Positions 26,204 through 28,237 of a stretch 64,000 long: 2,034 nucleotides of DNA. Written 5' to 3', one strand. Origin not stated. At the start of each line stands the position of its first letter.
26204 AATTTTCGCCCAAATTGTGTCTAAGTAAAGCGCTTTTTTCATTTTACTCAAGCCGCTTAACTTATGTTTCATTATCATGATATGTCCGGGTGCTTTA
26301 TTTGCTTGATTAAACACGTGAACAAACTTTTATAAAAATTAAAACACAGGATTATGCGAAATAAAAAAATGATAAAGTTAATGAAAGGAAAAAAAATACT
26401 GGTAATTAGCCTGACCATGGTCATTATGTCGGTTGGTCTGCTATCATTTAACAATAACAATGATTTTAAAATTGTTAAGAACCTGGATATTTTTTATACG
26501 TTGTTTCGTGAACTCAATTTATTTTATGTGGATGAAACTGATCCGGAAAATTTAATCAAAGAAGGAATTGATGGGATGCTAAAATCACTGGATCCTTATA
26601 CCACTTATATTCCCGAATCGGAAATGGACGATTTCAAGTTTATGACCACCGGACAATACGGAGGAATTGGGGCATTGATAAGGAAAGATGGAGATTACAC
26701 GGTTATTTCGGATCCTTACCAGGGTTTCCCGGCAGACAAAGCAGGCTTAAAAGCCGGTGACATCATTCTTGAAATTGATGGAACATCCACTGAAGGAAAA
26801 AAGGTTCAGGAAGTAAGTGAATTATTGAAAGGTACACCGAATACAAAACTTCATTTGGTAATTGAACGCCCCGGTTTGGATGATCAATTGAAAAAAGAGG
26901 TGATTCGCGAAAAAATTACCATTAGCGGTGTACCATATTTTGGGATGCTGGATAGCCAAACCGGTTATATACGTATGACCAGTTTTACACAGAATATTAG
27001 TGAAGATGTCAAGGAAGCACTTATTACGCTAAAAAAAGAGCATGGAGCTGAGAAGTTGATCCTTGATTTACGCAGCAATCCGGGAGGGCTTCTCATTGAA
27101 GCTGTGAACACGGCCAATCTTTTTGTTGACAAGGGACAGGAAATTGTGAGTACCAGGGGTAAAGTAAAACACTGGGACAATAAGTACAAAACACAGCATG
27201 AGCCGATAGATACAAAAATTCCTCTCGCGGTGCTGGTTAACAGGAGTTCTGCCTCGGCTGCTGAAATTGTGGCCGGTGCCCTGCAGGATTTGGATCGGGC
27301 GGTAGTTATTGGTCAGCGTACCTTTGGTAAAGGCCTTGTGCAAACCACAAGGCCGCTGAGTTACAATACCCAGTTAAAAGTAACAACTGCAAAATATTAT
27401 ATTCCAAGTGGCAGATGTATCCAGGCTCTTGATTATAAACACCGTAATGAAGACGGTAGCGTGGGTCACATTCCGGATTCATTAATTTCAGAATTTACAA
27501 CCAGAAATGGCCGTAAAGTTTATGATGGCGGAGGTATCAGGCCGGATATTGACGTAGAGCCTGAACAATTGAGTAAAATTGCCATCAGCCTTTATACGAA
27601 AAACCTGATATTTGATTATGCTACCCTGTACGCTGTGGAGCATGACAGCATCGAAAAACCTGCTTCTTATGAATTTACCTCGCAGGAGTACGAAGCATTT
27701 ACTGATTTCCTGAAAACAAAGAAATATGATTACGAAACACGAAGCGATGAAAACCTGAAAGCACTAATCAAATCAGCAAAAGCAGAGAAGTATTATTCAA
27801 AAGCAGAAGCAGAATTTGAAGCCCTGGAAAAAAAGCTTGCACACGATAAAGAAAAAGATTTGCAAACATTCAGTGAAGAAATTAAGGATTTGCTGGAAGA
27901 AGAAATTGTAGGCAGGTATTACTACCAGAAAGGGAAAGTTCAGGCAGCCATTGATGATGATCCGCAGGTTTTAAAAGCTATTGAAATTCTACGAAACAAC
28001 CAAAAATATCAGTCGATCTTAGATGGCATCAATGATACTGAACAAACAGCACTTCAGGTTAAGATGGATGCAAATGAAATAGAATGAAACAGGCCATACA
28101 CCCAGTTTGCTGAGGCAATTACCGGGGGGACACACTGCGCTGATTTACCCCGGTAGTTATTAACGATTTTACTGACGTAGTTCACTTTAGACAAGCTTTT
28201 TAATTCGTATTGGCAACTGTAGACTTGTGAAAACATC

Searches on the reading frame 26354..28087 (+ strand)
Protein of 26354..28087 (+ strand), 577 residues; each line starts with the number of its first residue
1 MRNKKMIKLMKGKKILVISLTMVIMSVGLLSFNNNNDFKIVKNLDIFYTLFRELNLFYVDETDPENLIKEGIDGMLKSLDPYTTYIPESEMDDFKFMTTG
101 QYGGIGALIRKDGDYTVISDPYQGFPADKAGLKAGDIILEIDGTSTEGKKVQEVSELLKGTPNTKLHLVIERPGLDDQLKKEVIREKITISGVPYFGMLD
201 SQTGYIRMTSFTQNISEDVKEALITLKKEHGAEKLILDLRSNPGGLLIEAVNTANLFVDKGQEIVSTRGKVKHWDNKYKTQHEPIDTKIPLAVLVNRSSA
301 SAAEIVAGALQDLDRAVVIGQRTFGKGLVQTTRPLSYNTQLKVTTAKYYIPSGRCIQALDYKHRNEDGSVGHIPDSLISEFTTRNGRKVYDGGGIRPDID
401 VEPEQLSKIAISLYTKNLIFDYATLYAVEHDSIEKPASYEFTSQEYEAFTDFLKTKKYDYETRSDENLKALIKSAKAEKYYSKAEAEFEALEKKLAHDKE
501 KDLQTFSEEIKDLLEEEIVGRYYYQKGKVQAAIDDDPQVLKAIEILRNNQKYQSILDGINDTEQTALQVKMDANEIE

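Call 37: search_protein_families(library=pfam, proteins=[window:26354-28087:+], max_evalue=0.00001)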
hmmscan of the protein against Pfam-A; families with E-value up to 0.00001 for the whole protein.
window:26354-28087:+ (577 aa): 4 families
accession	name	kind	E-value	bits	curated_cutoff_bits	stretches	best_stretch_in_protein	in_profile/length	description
PF03572.23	Peptidase_S41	-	7e-53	179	24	1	203-358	2-156/165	Peptidase family S41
PF17820.7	PDZ_6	-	1.5e-14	53.9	27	1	117-172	1-54/54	PDZ domain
PF00595.29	PDZ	-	2.5e-10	41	23.2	1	102-171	9-81/81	PDZ domain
PF13180.12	PDZ_2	-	2.3e-07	31.4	27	1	103-179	1-76/80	PDZ domain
